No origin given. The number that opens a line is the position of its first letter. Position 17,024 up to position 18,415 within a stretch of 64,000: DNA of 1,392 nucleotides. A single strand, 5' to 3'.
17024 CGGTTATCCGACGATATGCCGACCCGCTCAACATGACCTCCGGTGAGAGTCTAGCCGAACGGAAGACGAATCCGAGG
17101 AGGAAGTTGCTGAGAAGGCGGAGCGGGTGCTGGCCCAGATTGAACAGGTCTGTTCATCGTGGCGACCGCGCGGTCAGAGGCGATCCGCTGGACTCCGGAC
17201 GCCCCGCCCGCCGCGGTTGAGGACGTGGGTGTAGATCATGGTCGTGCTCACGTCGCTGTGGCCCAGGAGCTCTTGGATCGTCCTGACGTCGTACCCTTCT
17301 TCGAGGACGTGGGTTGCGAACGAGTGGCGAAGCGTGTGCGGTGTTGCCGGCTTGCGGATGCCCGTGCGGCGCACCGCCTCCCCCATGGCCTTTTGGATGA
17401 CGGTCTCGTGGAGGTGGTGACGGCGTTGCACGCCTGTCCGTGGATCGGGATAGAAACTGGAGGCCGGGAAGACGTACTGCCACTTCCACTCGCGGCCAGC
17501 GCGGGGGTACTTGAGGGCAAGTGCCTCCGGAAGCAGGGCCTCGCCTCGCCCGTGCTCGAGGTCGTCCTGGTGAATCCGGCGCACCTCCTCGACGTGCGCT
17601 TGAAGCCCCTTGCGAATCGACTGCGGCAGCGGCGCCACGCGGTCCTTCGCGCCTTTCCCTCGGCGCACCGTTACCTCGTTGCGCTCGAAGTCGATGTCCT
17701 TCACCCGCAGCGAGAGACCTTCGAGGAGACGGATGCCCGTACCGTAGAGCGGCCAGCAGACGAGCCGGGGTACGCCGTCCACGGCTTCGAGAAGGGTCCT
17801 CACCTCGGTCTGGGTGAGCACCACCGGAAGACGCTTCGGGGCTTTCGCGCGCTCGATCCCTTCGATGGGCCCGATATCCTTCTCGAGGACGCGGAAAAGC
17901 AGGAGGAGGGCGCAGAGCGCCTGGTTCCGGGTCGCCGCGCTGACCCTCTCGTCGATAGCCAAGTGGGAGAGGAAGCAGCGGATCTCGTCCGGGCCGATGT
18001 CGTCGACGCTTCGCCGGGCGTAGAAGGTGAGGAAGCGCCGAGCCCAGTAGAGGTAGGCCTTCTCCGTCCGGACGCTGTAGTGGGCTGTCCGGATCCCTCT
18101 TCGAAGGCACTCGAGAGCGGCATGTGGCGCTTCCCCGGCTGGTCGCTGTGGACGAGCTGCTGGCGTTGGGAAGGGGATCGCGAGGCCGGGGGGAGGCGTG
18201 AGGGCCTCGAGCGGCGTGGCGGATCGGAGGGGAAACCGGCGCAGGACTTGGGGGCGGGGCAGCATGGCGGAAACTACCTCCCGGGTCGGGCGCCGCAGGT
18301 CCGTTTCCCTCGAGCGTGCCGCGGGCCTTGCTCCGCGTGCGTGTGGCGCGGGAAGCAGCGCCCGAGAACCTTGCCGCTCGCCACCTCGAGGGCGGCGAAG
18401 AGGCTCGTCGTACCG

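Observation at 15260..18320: Complete integron whose integrase points into its own cassette array, with attI after the intI stop codon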

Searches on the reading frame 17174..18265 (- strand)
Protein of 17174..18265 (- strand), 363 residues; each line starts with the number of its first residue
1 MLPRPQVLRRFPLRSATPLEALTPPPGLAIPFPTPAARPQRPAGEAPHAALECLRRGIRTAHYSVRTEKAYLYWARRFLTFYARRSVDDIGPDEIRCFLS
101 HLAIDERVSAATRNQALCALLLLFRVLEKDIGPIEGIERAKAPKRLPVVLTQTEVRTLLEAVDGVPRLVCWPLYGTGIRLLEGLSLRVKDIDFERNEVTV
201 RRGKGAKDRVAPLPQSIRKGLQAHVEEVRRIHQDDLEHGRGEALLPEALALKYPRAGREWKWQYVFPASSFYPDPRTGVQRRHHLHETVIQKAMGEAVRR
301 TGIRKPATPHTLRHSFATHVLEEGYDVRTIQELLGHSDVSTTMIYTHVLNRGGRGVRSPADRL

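Call 4: search_protein_families(library=ncbifam, proteins=[window:17174-18265:-])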
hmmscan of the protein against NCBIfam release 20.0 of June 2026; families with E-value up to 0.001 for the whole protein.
window:17174-18265:- (363 aa): 12 families
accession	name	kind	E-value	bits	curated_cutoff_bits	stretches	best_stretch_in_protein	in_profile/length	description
TIGR02249.1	integrase_gron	subfamily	2e-125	418.3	265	1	51-363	2-315/315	integron integrase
NF011946.0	PRK15417.1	equivalog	1.6e-98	330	435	1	50-362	16-329/337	integron integrase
NF040815.2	recomb_XerA_Arch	equivalog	1.8e-52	178.5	220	2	59-237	8-183/263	site-specific tyrosine recombinase/integron integrase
TIGR02224.1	recomb_XerC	equivalog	2.9e-46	158.2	335.15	2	282-348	211-277/295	tyrosine recombinase XerC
TIGR02225.1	recomb_XerD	equivalog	4.2e-43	147.7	329.6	2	281-350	207-276/290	site-specific tyrosine recombinase XerD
NF001399.0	PRK00283.1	subfamily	6.5e-42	143.8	279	1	78-350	37-285/300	tyrosine recombinase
NF002331.0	PRK01287.1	subfamily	1.1e-33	116.7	371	2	59-229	38-227/365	site-specific tyrosine recombinase XerC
NF003462.0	PRK05084.1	equivalog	9.2e-18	64.1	267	2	304-351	300-347/360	tyrosine recombinase XerS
NF007371.0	PRK09871.1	subfamily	8.2e-09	35.3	222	1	294-347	120-173/198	tyrosine-type DNA invertase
NF007370.0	PRK09870.1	subfamily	2e-08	34.1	221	1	298-347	129-178/200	tyrosine-type DNA invertase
NF041502.1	integrase_1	equivalog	7e-06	25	350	1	291-348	303-360/484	site-specific integrase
NF040693.1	recomb_GmtY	equivalog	0.00055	19.3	340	0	296-347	376-431/441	gamma-mobile-trio recombinase GmtY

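Call 5: search_protein_families(library=pfam, proteins=[window:17174-18265:-])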
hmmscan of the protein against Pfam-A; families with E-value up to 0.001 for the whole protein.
window:17174-18265:- (363 aa): 3 families
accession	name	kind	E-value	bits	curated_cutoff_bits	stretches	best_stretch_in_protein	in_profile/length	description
PF00589.27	Phage_integrase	-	2.9e-36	125.3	27.1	1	149-349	2-169/172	Phage integrase family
PF13495.12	Phage_int_SAM_4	-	5e-21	75.3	27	1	53-129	4-80/85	Phage integrase, N-terminal SAM-like domain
PF02899.23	Phage_int_SAM_1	-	0.00092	19.9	22.3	0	62-128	13-80/83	Phage integrase, N-terminal SAM-like domain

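Call 13: find_related_loci(query=window:17174-18265:-, collection=genome_contigs, flank=8000)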
Query window:17174-18265:- (363 aa) in genome_contigs; peptide patterns used: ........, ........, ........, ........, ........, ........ (x = any residue, [..] = any of these).
600 stretches matched a pattern (row limit reached: there are more); 569 encode a relative of the query (tblastn E <= 1e-3); the best 80 are kept; 80 distinct loci.
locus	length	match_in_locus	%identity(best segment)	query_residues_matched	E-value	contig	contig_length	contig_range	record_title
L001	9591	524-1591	56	4-363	3e-122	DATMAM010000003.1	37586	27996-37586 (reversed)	MAG TPA_asm: Candidatus Acidiferrales bacterium isolate SMAG_U13326 k141_556483, whole genome shotgun sequence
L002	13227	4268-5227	57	45-363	1e-120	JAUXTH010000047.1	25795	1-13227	MAG: Methylobacter sp. isolate C13_maxbin.026_sub C13_k141_6698, whole genome shotgun sequence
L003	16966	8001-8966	60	39-361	1e-118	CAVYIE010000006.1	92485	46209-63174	MAG: Candidatus Eisenbacteria bacterium isolate MFD05684.bin.1.2 genome assembly, contig: contig_36595, whole genome sho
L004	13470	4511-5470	57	45-363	2e-118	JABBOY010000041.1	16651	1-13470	MAG: Glaciimonas sp. isolate KJS.1 NODE_164_length_16651_cov_27.488, whole genome shotgun sequence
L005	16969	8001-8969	57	41-362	2e-118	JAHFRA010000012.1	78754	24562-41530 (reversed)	MAG: Gallionella sp. isolate nzgw563 NODE_159_length_78755_cov_6.616095, whole genome shotgun sequence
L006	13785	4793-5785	57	32-361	1e-117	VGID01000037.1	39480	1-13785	MAG: Betaproteobacteria bacterium isolate K_Offshore_80m_m1_178 K_Offshore_80m_m1_178_Ga0194132_10002013, whole genome s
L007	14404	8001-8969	55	42-363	1e-117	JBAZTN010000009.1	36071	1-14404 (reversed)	MAG: Methylobacter sp. isolate SO_2017_GW1_203 NODE_5322_length_36071_cov_2.496884_OW334_2017, whole genome shotgun sequ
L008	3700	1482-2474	56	23-361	1e-119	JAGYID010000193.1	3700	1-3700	MAG: Acidobacteria bacterium isolate CR_Sed_300A_bin.1 scaffold_14072, whole genome shotgun sequence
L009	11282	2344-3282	58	51-362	3e-117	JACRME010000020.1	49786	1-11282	MAG: Nitrosomonadales bacterium isolate NC_groundwater_1899_Pr3_S2p5_59_14 SR2-18-S2p5_coassembly_scaffold_175021, whole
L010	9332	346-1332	55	31-363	4e-117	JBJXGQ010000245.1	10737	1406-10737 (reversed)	MAG: Burkholderiales bacterium isolate F1F2.bin.209 k127_4484778, whole genome shotgun sequence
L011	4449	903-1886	58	33-359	1e-117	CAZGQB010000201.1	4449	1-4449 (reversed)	MAG TPA_asm: uncultured Sulfuritalea sp. isolate SRP173033_co1_149 genome assembly, contig: NODE_57043_length_4449_cov_1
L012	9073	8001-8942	59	51-363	2e-116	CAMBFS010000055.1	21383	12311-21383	MAG: Klebsiella pneumoniae isolate TH-08apr19-175 genome assembly, contig: TH-08apr19-C6475, whole genome shotgun sequen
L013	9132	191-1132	57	51-363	1e-115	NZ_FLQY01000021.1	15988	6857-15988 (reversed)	Candidatus Propionivibrio aalborgensis isolate 2, whole genome shotgun sequence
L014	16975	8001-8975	55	45-361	1e-115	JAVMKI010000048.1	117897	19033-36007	MAG: Candidatus Contendobacter sp. isolate SCELSE-7-Con RS32308SPAdes_bin.011_0000000048, whole genome shotgun sequence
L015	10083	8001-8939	58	51-362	9e-116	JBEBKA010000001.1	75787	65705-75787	MAG: Gallionella sp. isolate TF_12 NODE_128_length_75787_cov_4.953943, whole genome shotgun sequence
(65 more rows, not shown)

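Call 15: find_homologous_proteins(query=window:17174-18265:-, max_evalue=1e-60)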
Query window:17174-18265:- (363 aa): 7990 proteins with E <= 1e-60 among 8000 candidates; the best 120 are listed.
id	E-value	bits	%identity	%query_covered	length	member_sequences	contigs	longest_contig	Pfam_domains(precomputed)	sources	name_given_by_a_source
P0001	7.7e-242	820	100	100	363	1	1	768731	PF13495.13,PF00589.28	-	-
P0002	1.7e-180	618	77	100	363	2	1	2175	PF13495.13,PF00589.28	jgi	jgi:integron integrase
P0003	2.6e-152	525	69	98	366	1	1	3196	PF13495.13,PF00589.28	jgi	jgi:integron integrase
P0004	2.0e-148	513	66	98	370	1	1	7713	PF13495.13,PF00589.28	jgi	-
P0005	4.6e-147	508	67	96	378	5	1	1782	PF13495.13,PF00589.28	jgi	jgi:integron integrase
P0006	3.1e-145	502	63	99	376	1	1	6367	PF13495.13,PF00589.28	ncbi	-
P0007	5.2e-145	501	64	98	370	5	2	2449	PF13495.13,PF00589.28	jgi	jgi:integron integrase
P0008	2.6e-143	496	65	98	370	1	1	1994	PF13495.13,PF00589.28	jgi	jgi:integron integrase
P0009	3.1e-143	495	64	99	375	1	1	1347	PF13495.13,PF00589.28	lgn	-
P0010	3.9e-143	495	64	98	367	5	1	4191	PF13495.13,PF00589.28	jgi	jgi:integron integrase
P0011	6.2e-143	494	67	95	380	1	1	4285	PF13495.13,PF00589.28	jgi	jgi:integron integrase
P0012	7.9e-143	494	65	97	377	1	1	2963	PF13495.13,PF00589.28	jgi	jgi:integron integrase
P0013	8.5e-143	494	65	96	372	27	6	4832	PF13495.13,PF00589.28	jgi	jgi:integron integrase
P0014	2.1e-142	493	66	96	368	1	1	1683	PF13495.13,PF00589.28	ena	-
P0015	2.5e-142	492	67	95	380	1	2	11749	PF13495.13,PF00589.28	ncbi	-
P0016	6.0e-142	491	70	85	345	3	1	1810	PF13495.13,PF00589.28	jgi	jgi:integron integrase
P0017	3.3e-141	489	68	89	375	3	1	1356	PF13495.13,PF00589.28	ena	-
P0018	6.2e-141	488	65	100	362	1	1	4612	PF13495.13,PF00589.28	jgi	jgi:integron integrase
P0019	7.8e-141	488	64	96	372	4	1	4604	PF13495.13,PF00589.28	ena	-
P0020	1.1e-140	487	64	96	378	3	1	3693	PF13495.13,PF00589.28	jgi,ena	-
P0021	8.9e-140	484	64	96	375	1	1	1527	PF13495.13,PF00589.28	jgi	jgi:integron integrase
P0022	9.9e-140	484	66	95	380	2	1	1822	PF13495.13,PF00589.28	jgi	jgi:integron integrase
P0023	1.7e-139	483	63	98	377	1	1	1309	PF13495.13,PF00589.28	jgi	jgi:integron integrase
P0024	1.8e-139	483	64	99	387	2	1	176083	PF13495.13,PF00589.28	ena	-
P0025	3.8e-139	482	64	96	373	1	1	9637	PF13495.13,PF00589.28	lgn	-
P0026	4.9e-139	482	66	96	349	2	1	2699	PF13495.13,PF00589.28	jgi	jgi:integron integrase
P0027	8.9e-139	481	65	98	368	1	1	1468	PF13495.13,PF00589.28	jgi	-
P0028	1.7e-138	480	63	96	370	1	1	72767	PF13495.13,PF00589.28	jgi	jgi:integron integrase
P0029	3.1e-138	479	65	96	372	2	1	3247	PF13495.13,PF00589.28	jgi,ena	-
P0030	4.0e-138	479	70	84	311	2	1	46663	PF13495.13,PF00589.28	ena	-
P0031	1.8e-137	477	63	96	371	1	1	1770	PF13495.13,PF00589.28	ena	-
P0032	3.8e-137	475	63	97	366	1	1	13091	PF13495.13,PF00589.28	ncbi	-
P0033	4.3e-137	475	63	100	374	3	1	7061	PF13495.13,PF00589.28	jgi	jgi:integron integrase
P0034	4.4e-137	475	68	86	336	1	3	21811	PF13495.13,PF00589.28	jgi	jgi:integron integrase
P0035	8.5e-137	474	68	86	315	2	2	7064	PF13495.13,PF00589.28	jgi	jgi:integron integrase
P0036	2.9e-136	473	62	98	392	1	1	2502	PF13495.13,PF00589.28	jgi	jgi:integron integrase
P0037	3.1e-136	472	70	84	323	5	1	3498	PF13495.13,PF00589.28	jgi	jgi:integron integrase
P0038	4.5e-136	472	64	96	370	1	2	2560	PF13495.13,PF00589.28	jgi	jgi:integron integrase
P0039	7.8e-136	471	65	89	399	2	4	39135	PF13495.13,PF00589.28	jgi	jgi:integron integrase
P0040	1.1e-135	471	63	96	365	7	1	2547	PF13495.13,PF00589.28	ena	-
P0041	2.2e-135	470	68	86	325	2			PF13495.13,PF00589.28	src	-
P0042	3.7e-135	469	64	96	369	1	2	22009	PF13495.13,PF00589.28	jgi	jgi:integron integrase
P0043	3.9e-135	469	69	84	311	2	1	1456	PF13495.13,PF00589.28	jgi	-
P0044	1.6e-134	467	62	98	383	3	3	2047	PF13495.13,PF00589.28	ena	-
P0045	2.5e-134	466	69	84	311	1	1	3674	PF13495.13,PF00589.28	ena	-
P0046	2.5e-134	466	68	86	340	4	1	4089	PF13495.13,PF00589.28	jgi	-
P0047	3.2e-134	466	64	96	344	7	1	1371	PF13495.13,PF00589.28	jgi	jgi:integron integrase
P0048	3.8e-134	466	63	96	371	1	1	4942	PF13495.13,PF00589.28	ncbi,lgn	-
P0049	7.4e-134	465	62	98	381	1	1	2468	PF13495.13,PF00589.28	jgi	-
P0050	1.9e-133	463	62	98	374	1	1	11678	PF13495.13,PF00589.28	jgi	jgi:integron integrase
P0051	2.5e-133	463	58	99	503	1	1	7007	PF13495.13,PF00589.28,PF02899.24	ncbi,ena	-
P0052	2.5e-133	463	67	85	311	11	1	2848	PF13495.13,PF00589.28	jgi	jgi:integron integrase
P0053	3.5e-133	462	61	97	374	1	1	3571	PF13495.13,PF00589.28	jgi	jgi:integron integrase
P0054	5.0e-133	462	61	98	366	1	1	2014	PF13495.13,PF00589.28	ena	-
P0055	1.5e-132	460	67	85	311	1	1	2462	PF13495.13,PF00589.28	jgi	-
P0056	3.0e-132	459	59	94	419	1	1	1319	PF13495.13,PF00589.28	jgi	-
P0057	3.3e-132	459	64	96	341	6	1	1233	PF13495.13,PF00589.28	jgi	jgi:integron integrase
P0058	4.0e-132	459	63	95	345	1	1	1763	PF13495.13,PF00589.28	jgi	jgi:integron integrase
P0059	9.3e-132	458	62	96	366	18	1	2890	PF13495.13,PF00589.28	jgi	-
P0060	9.6e-132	458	68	85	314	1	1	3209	PF13495.13,PF00589.28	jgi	jgi:integron integrase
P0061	3.2e-131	456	60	99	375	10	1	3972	PF13495.13,PF00589.28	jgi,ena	-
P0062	4.1e-131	456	68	85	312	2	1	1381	PF13495.13,PF00589.28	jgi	jgi:integron integrase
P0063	6.3e-131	455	67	86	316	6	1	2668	PF13495.13,PF00589.28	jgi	jgi:integron integrase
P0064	8.8e-131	455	62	96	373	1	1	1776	PF13495.13,PF00589.28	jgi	jgi:integron integrase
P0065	1.1e-130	454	67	84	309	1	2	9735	PF13495.13,PF00589.28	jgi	jgi:integron integrase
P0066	2.1e-130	453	59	96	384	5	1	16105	PF13495.13,PF00589.28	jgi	jgi:integron integrase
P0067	3.0e-130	453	58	96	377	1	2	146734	PF13495.13,PF00589.28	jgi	jgi:integron integrase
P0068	3.0e-130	453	58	99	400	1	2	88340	PF13495.13,PF00589.28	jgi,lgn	jgi:integron integrase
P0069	3.6e-130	453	58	99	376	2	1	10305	PF13495.13,PF00589.28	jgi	jgi:integron integrase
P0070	1.3e-129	451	61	92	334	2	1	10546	PF13495.13,PF00589.28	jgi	-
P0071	1.6e-129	450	60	91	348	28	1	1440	PF13495.13,PF00589.28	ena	-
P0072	1.9e-129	450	64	85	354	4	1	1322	PF13495.13,PF00589.28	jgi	-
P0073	4.4e-129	449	65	86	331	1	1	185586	PF13495.13,PF00589.28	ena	-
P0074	1.2e-128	447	65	83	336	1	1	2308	PF13495.13,PF00589.28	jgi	jgi:integron integrase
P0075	1.6e-128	447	61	98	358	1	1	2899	PF13495.13,PF00589.28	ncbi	-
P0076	3.2e-128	446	60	96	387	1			PF13495.13,PF00589.28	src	-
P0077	4.5e-128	446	64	85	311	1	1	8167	PF13495.13,PF00589.28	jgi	jgi:integron integrase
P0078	1.0e-127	444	74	75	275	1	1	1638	PF13495.13,PF00589.28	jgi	jgi:integron integrase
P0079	2.0e-127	443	59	90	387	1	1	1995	PF13495.13,PF00589.28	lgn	-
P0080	2.4e-127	443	64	85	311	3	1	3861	PF13495.13,PF00589.28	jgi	jgi:integron integrase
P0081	5.6e-127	442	63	86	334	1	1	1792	PF13495.13,PF00589.28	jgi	jgi:integron integrase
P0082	1.4e-126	441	65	87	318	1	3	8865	PF13495.13,PF00589.28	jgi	jgi:integron integrase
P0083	1.4e-126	441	63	88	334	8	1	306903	PF13495.13,PF00589.28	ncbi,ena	-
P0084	1.9e-126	440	65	86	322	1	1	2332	PF13495.13,PF00589.28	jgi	jgi:integron integrase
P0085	4.3e-126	439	61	90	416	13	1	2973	PF13495.13,PF00589.28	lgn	-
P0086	6.6e-126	438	63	86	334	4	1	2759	PF13495.13,PF00589.28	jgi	jgi:integron integrase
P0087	7.0e-126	438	61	95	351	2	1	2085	PF13495.13,PF00589.28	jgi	jgi:integron integrase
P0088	8.1e-126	438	64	86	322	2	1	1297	PF13495.13,PF00589.28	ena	-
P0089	1.8e-125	437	62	93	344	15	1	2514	PF13495.13,PF00589.28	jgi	jgi:integron integrase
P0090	2.0e-125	437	65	85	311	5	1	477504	PF13495.13,PF00589.28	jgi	-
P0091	7.3e-125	435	62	91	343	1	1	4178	PF13495.13,PF00589.28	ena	-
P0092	7.4e-125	435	59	94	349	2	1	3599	PF13495.13,PF00589.28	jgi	-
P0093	1.6e-124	434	62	86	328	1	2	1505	PF13495.13,PF00589.28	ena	-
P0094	2.9e-124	433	72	75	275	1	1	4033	PF13495.13,PF00589.28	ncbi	-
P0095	3.2e-124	433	60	93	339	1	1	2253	PF13495.13,PF00589.28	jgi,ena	-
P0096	3.7e-124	433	61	93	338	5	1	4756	PF13495.13,PF00589.28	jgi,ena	-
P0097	7.3e-124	432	64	86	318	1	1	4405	PF13495.13,PF00589.28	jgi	jgi:integron integrase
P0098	9.4e-124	431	61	91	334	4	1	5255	PF13495.13,PF00589.28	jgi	jgi:integron integrase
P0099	1.1e-123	431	60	93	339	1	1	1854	PF13495.13,PF00589.28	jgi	jgi:integron integrase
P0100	1.1e-123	431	60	92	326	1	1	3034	PF13495.13,PF00589.28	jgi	jgi:integron integrase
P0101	1.6e-123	431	60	92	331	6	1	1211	PF13495.13,PF00589.28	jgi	jgi:integron integrase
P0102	2.9e-123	430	71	75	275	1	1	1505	PF13495.13,PF00589.28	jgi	jgi:integron integrase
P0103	3.3e-123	430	60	94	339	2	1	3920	PF13495.13,PF00589.28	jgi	jgi:integron integrase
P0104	3.4e-123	430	62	90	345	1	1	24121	PF13495.13,PF00589.28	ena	-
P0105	3.8e-123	429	59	99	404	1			PF13495.13,PF00589.28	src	-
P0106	4.0e-123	429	58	92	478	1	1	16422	PF13495.13,PF00589.28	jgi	jgi:integron integrase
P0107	4.0e-123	429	61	88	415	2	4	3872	PF13495.13,PF00589.28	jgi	-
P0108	4.7e-123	429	60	93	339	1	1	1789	PF13495.13,PF00589.28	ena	-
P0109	6.9e-123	429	61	92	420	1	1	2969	PF13495.13,PF00589.28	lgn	-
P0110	7.0e-123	429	60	91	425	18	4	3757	PF13495.13,PF00589.28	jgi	-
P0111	8.8e-123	428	63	86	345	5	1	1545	PF13495.13,PF00589.28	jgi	jgi:integron integrase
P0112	9.7e-123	428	69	75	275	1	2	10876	PF13495.13,PF00589.28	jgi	jgi:integron integrase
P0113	1.1e-122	428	62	86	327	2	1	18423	PF13495.13,PF00589.28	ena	-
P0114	1.5e-122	427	58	93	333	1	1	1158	PF13495.13,PF00589.28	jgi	jgi:integron integrase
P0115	2.1e-122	427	61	86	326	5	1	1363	PF13495.13,PF00589.28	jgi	jgi:integron integrase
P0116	2.4e-122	427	58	94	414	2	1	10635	PF13495.13,PF00589.28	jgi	-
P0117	3.6e-122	426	58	95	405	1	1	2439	PF13495.13,PF00589.28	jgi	jgi:integron integrase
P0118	6.3e-122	425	60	94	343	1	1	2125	PF13495.13,PF00589.28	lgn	-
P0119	6.5e-122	425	70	75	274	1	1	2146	PF13495.13,PF00589.28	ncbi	-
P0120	1.1e-121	425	60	94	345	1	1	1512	PF13495.13,PF00589.28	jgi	jgi:integron integrase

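Call 16: find_encoding_contigs(protein=P0024, flank=10000, max_places=2)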
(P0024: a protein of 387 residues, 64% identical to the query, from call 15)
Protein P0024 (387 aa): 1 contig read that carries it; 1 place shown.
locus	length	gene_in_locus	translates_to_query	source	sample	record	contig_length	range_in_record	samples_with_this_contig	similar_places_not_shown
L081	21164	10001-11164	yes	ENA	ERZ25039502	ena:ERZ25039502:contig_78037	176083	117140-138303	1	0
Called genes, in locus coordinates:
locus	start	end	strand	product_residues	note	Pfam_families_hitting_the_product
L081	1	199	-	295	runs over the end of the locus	PF05762:VWA_CoxE, PF00092:VWA, PF13519:VWA_2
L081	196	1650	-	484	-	PF13428:TPR_14 (faint), PF13431:TPR_17 (faint), PF13181:TPR_8 (faint), PF14559:TPR_19 (weak), PF00515:TPR_1 (faint), PF07719:TPR_2 (faint), PF13432:TPR_16, PF14559:TPR_19 (weak)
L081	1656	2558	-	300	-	-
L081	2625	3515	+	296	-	PF16011:CBM9_2 (faint)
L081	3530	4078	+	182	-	-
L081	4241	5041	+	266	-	PF13378:MR_MLE_C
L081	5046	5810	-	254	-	-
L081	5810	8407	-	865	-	PF04734:Ceramidase_alk, PF05448:AXE1 (weak), PF22244:GCE_fung (faint)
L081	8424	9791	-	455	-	PF01041:DegT_DnrJ_EryC1, PF01053:Cys_Met_Meta_PP (faint)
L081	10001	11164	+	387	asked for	PF13495:Phage_int_SAM_4, PF00589:Phage_integrase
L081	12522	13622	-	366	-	PF01548:DEDD_Tnp_IS110, PF02371:Transposase_20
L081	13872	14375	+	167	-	-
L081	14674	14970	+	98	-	PF13683:rve_3 (weak)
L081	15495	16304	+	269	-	PF01695:IstB_IS21, PF00308:Bac_DnaA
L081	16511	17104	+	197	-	-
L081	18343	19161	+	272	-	PF01548:DEDD_Tnp_IS110 (weak), PF02371:Transposase_20 (weak)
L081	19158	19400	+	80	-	-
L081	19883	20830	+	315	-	PF20434:BD-FAE, PF07859:Abhydrolase_3, PF01738:DLH (weak), PF00326:Peptidase_S9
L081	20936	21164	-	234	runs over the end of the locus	-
